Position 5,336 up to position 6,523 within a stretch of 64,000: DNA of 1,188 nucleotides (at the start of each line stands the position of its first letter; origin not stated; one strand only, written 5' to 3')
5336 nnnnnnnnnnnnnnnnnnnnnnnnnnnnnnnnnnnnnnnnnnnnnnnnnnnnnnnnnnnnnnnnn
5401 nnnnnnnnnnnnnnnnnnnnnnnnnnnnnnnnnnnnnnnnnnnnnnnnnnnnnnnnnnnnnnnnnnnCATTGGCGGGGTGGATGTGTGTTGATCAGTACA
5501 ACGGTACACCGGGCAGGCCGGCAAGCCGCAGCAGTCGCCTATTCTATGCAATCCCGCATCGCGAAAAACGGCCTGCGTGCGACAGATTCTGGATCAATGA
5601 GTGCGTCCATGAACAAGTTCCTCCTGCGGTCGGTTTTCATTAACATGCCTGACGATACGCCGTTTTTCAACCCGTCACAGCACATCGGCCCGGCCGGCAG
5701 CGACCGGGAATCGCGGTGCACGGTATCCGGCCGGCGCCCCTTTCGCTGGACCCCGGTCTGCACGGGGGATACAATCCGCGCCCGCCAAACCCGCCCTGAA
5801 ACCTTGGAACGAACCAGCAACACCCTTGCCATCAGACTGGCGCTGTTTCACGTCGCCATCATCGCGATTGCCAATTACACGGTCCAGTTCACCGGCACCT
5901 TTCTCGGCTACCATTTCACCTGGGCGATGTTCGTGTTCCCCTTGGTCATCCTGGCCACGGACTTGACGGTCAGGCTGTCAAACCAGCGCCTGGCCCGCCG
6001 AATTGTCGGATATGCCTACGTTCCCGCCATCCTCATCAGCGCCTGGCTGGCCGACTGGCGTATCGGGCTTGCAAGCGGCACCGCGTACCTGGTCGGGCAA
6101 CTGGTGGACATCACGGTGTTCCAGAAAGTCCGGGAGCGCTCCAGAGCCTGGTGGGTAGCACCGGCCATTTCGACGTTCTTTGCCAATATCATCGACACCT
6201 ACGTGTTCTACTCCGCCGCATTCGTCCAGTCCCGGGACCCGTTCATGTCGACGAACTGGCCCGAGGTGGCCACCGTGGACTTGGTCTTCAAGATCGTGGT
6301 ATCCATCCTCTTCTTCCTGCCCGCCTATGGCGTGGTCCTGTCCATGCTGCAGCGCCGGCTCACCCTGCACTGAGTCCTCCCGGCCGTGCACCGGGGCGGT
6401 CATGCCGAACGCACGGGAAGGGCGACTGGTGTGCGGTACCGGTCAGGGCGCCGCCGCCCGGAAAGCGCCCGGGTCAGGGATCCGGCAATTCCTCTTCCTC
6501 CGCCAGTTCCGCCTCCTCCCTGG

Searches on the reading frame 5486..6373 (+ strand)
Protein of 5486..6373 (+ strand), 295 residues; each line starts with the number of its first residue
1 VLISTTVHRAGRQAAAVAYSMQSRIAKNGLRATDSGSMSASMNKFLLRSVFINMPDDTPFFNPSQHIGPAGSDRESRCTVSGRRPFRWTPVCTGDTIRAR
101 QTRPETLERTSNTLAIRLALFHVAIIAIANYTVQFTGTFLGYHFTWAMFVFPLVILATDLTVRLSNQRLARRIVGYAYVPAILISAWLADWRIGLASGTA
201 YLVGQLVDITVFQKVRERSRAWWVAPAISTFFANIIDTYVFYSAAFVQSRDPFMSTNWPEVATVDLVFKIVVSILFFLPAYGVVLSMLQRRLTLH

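Call 79: search_protein_families(library=pfam, proteins=[window:5486-6373:+], max_evalue=0.0001)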
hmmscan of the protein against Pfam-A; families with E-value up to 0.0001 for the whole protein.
window:5486-6373:+ (295 aa): 1 family
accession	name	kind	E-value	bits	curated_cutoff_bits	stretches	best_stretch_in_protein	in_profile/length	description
PF02592.20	Vut_1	-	1.8e-23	84.1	27.2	1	191-282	66-150/152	Putative vitamin uptake transporter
